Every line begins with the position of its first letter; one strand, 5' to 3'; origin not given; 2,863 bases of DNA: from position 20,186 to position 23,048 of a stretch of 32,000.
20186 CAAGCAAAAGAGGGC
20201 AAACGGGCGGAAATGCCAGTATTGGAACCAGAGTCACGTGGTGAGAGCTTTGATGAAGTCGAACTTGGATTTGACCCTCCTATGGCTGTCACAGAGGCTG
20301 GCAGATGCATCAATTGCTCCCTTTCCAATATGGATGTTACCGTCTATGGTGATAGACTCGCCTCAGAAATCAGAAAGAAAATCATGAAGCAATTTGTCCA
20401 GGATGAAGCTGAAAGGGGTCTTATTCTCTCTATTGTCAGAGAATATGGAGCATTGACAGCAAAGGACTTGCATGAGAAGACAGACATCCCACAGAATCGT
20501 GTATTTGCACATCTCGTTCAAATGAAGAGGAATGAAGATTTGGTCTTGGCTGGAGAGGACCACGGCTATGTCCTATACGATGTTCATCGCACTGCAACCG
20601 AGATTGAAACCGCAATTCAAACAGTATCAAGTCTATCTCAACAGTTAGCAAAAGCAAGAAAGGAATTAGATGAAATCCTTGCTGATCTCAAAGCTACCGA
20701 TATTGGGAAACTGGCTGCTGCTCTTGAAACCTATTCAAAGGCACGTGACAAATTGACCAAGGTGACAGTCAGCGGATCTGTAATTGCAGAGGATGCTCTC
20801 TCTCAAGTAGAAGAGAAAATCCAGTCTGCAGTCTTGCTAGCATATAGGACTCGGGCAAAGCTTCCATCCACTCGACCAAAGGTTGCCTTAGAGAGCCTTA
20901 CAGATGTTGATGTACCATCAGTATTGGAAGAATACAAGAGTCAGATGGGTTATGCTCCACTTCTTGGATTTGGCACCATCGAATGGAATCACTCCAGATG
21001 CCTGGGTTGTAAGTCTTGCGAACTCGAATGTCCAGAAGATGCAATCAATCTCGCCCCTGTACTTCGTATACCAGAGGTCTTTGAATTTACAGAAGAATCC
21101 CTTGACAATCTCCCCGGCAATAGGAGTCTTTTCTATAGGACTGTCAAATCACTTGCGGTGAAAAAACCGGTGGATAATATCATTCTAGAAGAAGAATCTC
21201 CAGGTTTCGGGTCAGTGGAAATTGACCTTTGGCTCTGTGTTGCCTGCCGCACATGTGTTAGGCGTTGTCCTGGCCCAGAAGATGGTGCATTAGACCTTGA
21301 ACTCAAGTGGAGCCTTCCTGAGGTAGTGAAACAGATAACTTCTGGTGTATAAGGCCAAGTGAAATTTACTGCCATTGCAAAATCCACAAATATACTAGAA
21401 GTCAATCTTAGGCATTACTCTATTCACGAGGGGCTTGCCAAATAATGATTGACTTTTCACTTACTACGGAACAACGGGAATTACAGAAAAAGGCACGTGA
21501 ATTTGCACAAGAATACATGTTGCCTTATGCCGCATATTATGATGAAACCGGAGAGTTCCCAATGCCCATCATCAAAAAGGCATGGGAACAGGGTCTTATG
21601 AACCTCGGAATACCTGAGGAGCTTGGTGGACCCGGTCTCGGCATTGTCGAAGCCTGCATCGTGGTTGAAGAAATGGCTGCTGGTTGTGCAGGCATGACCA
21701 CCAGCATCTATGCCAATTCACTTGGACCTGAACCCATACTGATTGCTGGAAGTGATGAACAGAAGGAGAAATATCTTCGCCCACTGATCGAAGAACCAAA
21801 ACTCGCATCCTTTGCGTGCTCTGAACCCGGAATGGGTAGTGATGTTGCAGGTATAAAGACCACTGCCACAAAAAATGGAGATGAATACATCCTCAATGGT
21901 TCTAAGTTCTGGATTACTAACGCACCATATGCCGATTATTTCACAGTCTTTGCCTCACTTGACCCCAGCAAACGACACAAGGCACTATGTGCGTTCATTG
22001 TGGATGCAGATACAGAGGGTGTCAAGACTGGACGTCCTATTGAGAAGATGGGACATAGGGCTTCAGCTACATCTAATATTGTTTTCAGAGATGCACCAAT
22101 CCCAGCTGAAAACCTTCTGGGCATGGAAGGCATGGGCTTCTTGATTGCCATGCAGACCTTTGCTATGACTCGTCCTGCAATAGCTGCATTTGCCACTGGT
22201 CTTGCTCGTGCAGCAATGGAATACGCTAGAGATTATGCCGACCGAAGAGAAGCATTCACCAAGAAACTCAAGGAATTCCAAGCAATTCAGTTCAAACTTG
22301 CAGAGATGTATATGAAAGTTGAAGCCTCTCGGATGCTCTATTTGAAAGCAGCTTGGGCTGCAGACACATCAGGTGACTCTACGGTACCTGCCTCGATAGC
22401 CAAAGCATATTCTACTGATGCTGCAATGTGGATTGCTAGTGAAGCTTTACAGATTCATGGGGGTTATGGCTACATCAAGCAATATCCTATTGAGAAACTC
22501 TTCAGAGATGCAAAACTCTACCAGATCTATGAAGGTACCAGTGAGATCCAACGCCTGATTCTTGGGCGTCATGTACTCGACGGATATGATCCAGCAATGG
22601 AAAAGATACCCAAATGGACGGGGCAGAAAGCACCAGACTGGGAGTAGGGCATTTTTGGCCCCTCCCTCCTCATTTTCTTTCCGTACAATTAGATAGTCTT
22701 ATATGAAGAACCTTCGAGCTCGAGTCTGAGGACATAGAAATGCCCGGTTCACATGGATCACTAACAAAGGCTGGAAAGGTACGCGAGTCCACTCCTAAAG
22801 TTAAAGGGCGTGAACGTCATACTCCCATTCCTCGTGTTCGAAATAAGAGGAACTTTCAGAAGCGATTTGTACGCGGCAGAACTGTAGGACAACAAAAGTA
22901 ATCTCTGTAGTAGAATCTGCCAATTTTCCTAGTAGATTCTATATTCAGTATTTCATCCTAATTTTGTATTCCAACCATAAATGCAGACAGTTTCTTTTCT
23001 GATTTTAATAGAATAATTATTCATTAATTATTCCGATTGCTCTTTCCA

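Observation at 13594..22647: Hydrogenase-less, Etf-less Hdr-type operon (hdrC-hdrB-hdrA-hdrA/mvhD-gltD-like) followed by an acyl-CoA dehydrogenase: candidate new electron-bifurcating module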

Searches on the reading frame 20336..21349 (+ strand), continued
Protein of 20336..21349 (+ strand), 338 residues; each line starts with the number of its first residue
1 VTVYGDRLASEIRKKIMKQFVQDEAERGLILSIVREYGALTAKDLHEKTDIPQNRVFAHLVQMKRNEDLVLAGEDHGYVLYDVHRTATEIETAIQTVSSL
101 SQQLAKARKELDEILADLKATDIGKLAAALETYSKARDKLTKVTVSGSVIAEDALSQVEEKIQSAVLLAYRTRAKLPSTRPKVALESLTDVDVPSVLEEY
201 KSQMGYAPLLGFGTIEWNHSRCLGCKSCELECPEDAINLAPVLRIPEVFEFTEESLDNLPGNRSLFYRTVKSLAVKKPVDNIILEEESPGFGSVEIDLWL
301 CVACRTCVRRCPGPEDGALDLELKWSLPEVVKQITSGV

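Call 87: find_encoding_contigs(protein=P0301, flank=10000, max_places=1)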
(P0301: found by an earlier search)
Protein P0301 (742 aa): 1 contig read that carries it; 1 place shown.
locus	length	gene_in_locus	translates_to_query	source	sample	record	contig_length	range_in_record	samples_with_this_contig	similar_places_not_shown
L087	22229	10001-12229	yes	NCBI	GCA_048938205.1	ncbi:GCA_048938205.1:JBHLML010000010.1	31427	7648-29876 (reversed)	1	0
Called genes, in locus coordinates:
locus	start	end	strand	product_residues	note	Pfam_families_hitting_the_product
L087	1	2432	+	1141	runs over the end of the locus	PF00890:FAD_binding_2 (weak), PF01266:DAO (weak), PF07992:Pyr_redox_2 (weak), PF12831:FAD_oxidored, PF07992:Pyr_redox_2, PF12838:Fer4_7, PF14697:Fer4_21, PF02662:FlpD, +20 more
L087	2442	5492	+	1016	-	PF13187:Fer4_9 (weak), PF00037:Fer4 (weak), PF00890:FAD_binding_2 (weak), PF01266:DAO (weak), PF07992:Pyr_redox_2, PF00037:Fer4, PF12838:Fer4_7, PF14697:Fer4_21, +17 more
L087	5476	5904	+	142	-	-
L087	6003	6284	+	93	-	-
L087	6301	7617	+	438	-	PF00890:FAD_binding_2, PF01134:GIDA (weak), PF01266:DAO (weak), PF03486:HI0933_like (weak), PF07992:Pyr_redox_2 (weak), PF12831:FAD_oxidored (weak), PF13450:NAD_binding_8, PF07992:Pyr_redox_2 (weak), +2 more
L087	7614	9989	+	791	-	PF07992:Pyr_redox_2 (weak), PF00070:Pyr_redox (weak), PF01266:DAO, PF13450:NAD_binding_8, PF12838:Fer4_7 (weak), PF13237:Fer4_10, PF14697:Fer4_21, PF02662:FlpD, +8 more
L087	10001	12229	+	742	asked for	PF12838:Fer4_7 (faint), PF13183:Fer4_8 (faint), PF13187:Fer4_9 (faint), PF00037:Fer4 (faint), PF12837:Fer4_6 (faint), PF13237:Fer4_10 (faint), PF13484:Fer4_16 (faint)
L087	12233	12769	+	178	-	PF13183:Fer4_8, PF13187:Fer4_9 (weak), PF13534:Fer4_17 (weak)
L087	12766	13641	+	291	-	PF02754:CCG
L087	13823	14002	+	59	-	-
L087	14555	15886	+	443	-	-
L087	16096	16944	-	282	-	-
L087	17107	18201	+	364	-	PF04014:MazE_antitoxin, PF01895:PhoU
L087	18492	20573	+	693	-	PF00296:Bac_luciferase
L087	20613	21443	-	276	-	PF00175:NAD_binding_1, PF10418:DHODB_Fe-S_bind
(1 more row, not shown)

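Call 88: find_encoding_contigs(protein=P0295, flank=10000, max_places=1)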
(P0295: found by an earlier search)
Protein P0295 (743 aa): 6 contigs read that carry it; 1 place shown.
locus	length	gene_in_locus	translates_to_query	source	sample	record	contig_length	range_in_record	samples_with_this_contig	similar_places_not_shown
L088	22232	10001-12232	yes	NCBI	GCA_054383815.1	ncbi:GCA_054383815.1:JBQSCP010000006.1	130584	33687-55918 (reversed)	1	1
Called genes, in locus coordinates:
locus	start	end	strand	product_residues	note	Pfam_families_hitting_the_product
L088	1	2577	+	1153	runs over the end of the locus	PF00890:FAD_binding_2 (weak), PF01266:DAO (weak), PF07992:Pyr_redox_2 (weak), PF12831:FAD_oxidored, PF13450:NAD_binding_8 (weak), PF13450:NAD_binding_8, PF12838:Fer4_7, PF02662:FlpD, +17 more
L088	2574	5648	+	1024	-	PF00037:Fer4 (weak), PF00890:FAD_binding_2 (weak), PF01266:DAO, PF07992:Pyr_redox_2, PF13450:NAD_binding_8, PF00037:Fer4, PF12838:Fer4_7, PF14697:Fer4_21, +16 more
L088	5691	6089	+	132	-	-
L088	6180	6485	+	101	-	-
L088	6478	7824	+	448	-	PF00890:FAD_binding_2 (faint), PF13450:NAD_binding_8 (weak), PF12838:Fer4_7 (faint), PF14697:Fer4_21 (faint), PF12797:Fer4_2 (faint), PF12837:Fer4_6 (faint), PF13237:Fer4_10 (faint), PF07992:Pyr_redox_2 (weak), +1 more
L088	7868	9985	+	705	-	PF07992:Pyr_redox_2, PF13450:NAD_binding_8 (weak), PF00037:Fer4 (weak), PF12837:Fer4_6 (weak), PF13237:Fer4_10 (weak), PF12838:Fer4_7, PF13187:Fer4_9 (weak), PF02662:FlpD, +4 more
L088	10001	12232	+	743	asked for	PF12838:Fer4_7 (faint), PF00037:Fer4 (weak), PF12797:Fer4_2 (faint), PF12837:Fer4_6 (faint), PF13187:Fer4_9 (weak), PF13237:Fer4_10 (faint), PF13484:Fer4_16 (faint), PF14697:Fer4_21 (faint)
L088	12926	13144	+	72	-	PF02697:VAPB_antitox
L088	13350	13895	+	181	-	PF13237:Fer4_10 (faint), PF13183:Fer4_8, PF13187:Fer4_9, PF13534:Fer4_17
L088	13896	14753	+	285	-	PF02754:CCG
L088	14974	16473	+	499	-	PF00884:Sulfatase, PF01663:Phosphodiest (faint), PF16347:SGSH_C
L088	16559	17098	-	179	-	PF01583:APS_kinase, PF08433:KTI12, PF13238:AAA_18, PF13671:AAA_33 (weak)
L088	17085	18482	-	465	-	PF01663:Phosphodiest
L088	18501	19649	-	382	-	PF14306:PUA_2, PF01747:ATP-sulfurylase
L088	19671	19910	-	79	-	-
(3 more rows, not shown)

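Call 96: predict_structure(alignment_id=A6)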
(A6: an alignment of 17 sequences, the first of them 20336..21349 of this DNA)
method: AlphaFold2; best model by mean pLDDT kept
length: 338 residues; sequences in the alignment: 17
mean_pLDDT: 50.6   pTM: 0.30
mean pLDDT of the five models: 50.6, 50.5, 50.1, 44.8, 44.4
residues with pLDDT >= 90: 2; 70-90: 72; 50-70: 81; < 50: 183
segments of 3 or more residues with pLDDT < 50: 1-5, 145-148, 161-251, 261-263, 265-267, 269-338
pLDDT, mean of each block of 10 residues (from residue 1): 56 81 87 82 87 87 78 75 63 61 65 57 53 57 50 50 41 30 35 29 31 28 33 33 35 57 47 35 32 28 35 34 30 35
secondary structure, 60 per line:
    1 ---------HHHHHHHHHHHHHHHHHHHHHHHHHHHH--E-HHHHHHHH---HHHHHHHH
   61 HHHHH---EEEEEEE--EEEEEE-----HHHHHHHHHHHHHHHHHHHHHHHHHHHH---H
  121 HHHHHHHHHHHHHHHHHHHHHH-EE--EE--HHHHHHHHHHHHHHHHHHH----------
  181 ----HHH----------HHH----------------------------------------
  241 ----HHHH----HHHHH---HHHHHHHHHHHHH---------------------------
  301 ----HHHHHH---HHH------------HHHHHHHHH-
elements in order: H10-37 H42-49 H53-65 E69-75 E78-83 H89-116 H120-142 H152-170 H245-248 H253-257 H261-273 H305-310 H329-337

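Call 103: search_protein_families(library=pfam, proteins=[L085:10001-12202:+], max_evalue=0.01)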
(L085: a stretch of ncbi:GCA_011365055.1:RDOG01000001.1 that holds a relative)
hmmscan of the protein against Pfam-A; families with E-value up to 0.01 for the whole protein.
L085:10001-12202:+ (734 aa): 13 families
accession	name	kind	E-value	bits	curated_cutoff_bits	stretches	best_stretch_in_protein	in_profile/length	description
PF00037.32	Fer4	-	1.7e-10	40.7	21.1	2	616-634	4-22/24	4Fe-4S binding domain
PF12838.12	Fer4_7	-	2e-10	41.4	27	2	609-634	27-52/52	4Fe-4S dicluster domain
PF13187.11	Fer4_9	-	6.2e-10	39.4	27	2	613-634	30-51/52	4Fe-4S dicluster domain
PF13484.11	Fer4_16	-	3.2e-09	37.9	30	2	697-730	1-35/66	4Fe-4S double cluster binding domain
PF12837.12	Fer4_6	-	4.5e-09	36.3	25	1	613-634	2-23/24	4Fe-4S binding domain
PF13237.11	Fer4_10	-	4.9e-09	36.4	25.5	2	614-633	3-22/53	4Fe-4S dicluster domain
PF12797.12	Fer4_2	-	6.2e-06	26.3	24.5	1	615-632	5-22/22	4Fe-4S binding domain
PF14697.11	Fer4_21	-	1.6e-05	25.4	35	1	616-634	4-22/59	4Fe-4S dicluster domain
PF25160.1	LdpA_Fe-S-bd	-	0.00091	19.4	27.6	0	616-633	24-41/49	LdpA Fe-S cluster-binding domain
PF12800.12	Fer4_4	-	0.0012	19.5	24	0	618-632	2-16/17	4Fe-4S binding domain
PF13534.11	Fer4_17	-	0.0043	18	22.2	0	618-633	44-59/61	4Fe-4S dicluster domain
PF13183.11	Fer4_8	-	0.008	17.1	27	0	618-711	3-67/68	4Fe-4S dicluster domain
PF13370.11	Fer4_13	-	0.0096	17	24.5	0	616-632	2-18/58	4Fe-4S single cluster domain of Ferredoxin I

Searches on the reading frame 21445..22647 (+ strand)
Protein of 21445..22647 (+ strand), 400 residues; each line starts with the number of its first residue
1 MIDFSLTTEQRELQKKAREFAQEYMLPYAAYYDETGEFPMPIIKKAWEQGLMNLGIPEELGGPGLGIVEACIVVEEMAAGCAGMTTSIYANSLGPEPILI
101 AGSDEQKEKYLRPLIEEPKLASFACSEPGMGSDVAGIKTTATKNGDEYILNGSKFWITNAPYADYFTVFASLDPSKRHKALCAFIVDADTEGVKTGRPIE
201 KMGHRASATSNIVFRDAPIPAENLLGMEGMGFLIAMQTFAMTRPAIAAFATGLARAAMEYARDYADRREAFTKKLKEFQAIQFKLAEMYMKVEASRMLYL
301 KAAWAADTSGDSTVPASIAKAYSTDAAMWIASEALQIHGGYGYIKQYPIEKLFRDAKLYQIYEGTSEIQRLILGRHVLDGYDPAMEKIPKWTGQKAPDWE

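Call 4: search_protein_families(library=pfam, proteins=[window:21445-22647:+], max_evalue=0.01)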
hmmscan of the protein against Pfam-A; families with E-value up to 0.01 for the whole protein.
window:21445-22647:+ (400 aa): 6 families
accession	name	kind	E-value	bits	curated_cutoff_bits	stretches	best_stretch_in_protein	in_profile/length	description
PF00441.29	Acyl-CoA_dh_1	-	1.8e-49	168.2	22.4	1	229-378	1-150/150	Acyl-CoA dehydrogenase, C-terminal domain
PF02771.21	Acyl-CoA_dh_N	-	1e-33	116.5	22.9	1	7-116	1-111/113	Acyl-CoA dehydrogenase, N-terminal domain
PF02770.24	Acyl-CoA_dh_M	-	7.1e-26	90.7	33.3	1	122-216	1-96/97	Acyl-CoA dehydrogenase, middle domain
PF08028.16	Acyl-CoA_dh_2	-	8.6e-22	78.3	22.7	1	246-366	3-133/134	Acyl-CoA dehydrogenase, C-terminal domain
PF22924.1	ACOX_C_alpha1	-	0.00018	21.8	27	1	283-371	73-162/169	Acyl-CoA oxidase, C-alpha1 domain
PF11794.13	HpaB_N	-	0.0005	20.2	35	1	149-195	179-227/270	4-hydroxyphenylacetate 3-hydroxylase N terminal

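Call 5: search_protein_families(library=ncbifam, proteins=[window:21445-22647:+], max_evalue=0.001)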
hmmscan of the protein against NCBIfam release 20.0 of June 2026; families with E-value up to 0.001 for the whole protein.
window:21445-22647:+ (400 aa): 22 families
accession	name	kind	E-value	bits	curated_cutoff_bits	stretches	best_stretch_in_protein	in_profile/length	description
NF042972.1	AcrlCoAredClosAcrC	equivalog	1e-108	363.4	640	1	2-378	1-377/378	acryloyl-CoA reductase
NF043006.1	CyhCrbnylCoADH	equivalog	3.3e-100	335.7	650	1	7-379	5-377/380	cyclohexane-1-carbonyl-CoA dehydrogenase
NF058590.1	AcCoDHFadEBacil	equivalog_domain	4.4e-84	283.1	600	1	5-376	20-409/586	acyl-CoA dehydrogenase FadE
NF045552.1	GlutCoADH_Des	equivalog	3e-83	280.2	470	1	3-374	2-376/387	glutaryl-CoA dehydrogenase Acd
NF042439.1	SulpropCoADesulf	equivalog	3.6e-76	256.4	600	1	14-379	1-372/379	3-sulfinopropanoyl-CoA desulfinase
NF008997.0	PRK12341.1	equivalog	1e-75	255.2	537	1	2-381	1-380/382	acyl-CoA dehydrogenase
NF053553.1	prodigi_MBC_PigA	equivalog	7.1e-68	229.4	500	1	2-377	1-379/381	prodigiosin MBC biosynthesis dehydrogenase PigA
NF045652.1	ProlPCPDhRedW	equivalog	5.1e-67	226.3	650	1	9-374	3-370/376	L-prolyl-[peptidyl-carrier protein] dehydrogenase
NF002885.1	PRK03354.1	equivalog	1.5e-58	198.7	540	1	2-381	1-377/378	crotonobetainyl-CoA dehydrogenase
TIGR03207.1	cyc_hxne_CoA_dh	equivalog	8.8e-57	192.5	575.35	1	7-376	2-370/372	cyclohexanecarboxyl-CoA dehydrogenase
NF052270.1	Staph_DH_FadE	equivalog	3e-47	161.2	600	1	91-377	110-393/400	acyl-CoA dehydrogenase FadE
NF049984.1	Rv1679_FadE16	equivalog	8e-40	137.2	600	1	29-368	16-356/371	Rv1679 family acyl-CoA dehydrogenase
TIGR03203.1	pimD_small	equivalog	3.4e-33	115.3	652.7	1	3-356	1-355/378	pimeloyl-CoA dehydrogenase small subunit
TIGR03204.1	pimC_large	equivalog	1.2e-30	106.7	623.85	1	55-302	58-301/395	pimeloyl-CoA dehydrogenase large subunit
TIGR04022.1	sulfur_SfnB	equivalog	8.2e-26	90.8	430.9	1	10-385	7-387/391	SfnB family sulfur acquisition oxidoreductase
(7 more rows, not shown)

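Call 57: search_solved_structures(query=window:21445-22647:+, max_evalue=1e-60, show_alignments=1)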
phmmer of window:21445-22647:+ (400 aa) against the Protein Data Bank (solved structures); distinct sequences matched with E-value up to 1e-60: 44.
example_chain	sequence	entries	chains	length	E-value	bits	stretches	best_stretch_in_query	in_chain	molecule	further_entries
1ege_A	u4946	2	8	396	9.4e-127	426.9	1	3-381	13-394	MEDIUM CHAIN ACYL-COA DEHYDROGENASE | Acyl-CoA dehydrogenase, medium-chain specific, mitochondrial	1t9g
2a1t_A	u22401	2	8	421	1.2e-126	426.5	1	3-381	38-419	Acyl-CoA dehydrogenase, medium-chain specific, mitochondrial precursor | Medium-chain specific acyl-CoA dehydrogenase, mitochondrial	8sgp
4p13_A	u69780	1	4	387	3.2e-126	425.1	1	3-381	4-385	Medium-chain specific acyl-CoA dehydrogenase, mitochondrial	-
3mdd_A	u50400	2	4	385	2.9e-125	422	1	3-379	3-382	MEDIUM CHAIN ACYL-COA DEHYDROGENASE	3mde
1udy_A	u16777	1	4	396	2.9e-125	422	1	3-379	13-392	Acyl-CoA dehydrogenase, medium-chain specific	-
1egc_A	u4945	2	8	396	6.1e-125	420.9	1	3-381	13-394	MEDIUM CHAIN ACYL-COA DEHYDROGENASE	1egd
1ukw_A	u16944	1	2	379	2.1e-123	415.9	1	2-378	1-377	acyl-CoA dehydrogenase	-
1jqi_A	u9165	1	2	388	2.2e-94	320.3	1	10-381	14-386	short chain acyl-CoA dehydrogenase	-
2vig_A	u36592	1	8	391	5.5e-91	309.1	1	11-384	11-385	SHORT-CHAIN SPECIFIC ACYL-COA DEHYDROGENASE,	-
7y0a_A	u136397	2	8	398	1.4e-90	307.8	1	11-381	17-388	Short-chain specific acyl-CoA dehydrogenase, mitochondrial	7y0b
8sgs_A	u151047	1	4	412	2.5e-90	306.9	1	11-381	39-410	Short-chain specific acyl-CoA dehydrogenase, mitochondrial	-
5ol2_C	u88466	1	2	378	2.6e-90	306.9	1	15-376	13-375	Acyl-CoA dehydrogenase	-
5lnx_A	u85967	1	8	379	1.4e-89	304.5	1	6-380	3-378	Acyl-CoA dehydrogenase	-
6fah_C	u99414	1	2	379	3.7e-86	293.2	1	9-375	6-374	Caffeyl-CoA reductase-Etf complex subunit CarC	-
8i4p_A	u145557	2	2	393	8e-86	292.1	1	7-379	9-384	Acyl-CoA dehydrogenase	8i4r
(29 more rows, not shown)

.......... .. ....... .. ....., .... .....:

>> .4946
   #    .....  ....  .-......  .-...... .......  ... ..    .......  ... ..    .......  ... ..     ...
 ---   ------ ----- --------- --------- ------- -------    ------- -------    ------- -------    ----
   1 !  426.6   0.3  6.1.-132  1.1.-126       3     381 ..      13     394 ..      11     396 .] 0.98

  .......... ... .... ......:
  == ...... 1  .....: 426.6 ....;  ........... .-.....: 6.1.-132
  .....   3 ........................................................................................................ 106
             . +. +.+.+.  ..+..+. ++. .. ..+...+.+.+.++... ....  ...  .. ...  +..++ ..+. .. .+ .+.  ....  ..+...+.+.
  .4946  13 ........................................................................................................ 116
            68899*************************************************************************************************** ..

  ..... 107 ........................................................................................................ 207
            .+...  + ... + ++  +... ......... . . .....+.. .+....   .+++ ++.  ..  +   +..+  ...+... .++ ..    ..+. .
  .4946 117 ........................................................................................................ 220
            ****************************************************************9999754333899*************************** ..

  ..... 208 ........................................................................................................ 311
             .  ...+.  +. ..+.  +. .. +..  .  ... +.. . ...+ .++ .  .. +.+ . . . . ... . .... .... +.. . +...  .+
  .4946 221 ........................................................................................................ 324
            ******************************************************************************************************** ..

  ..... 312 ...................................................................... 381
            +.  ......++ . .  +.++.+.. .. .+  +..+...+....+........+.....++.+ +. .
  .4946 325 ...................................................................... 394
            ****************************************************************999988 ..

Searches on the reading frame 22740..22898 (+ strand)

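Call 103: search_protein_families(library=pfam, proteins=[window:22740-22898:+], max_evalue=0.01)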
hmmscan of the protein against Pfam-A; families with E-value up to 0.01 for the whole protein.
window:22740-22898:+ (53 aa): 1 family
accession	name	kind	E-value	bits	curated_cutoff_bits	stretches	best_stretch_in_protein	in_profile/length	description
PF04758.19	Ribosomal_S30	-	1e-09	38.9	27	1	5-52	3-51/58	Ribosomal protein S30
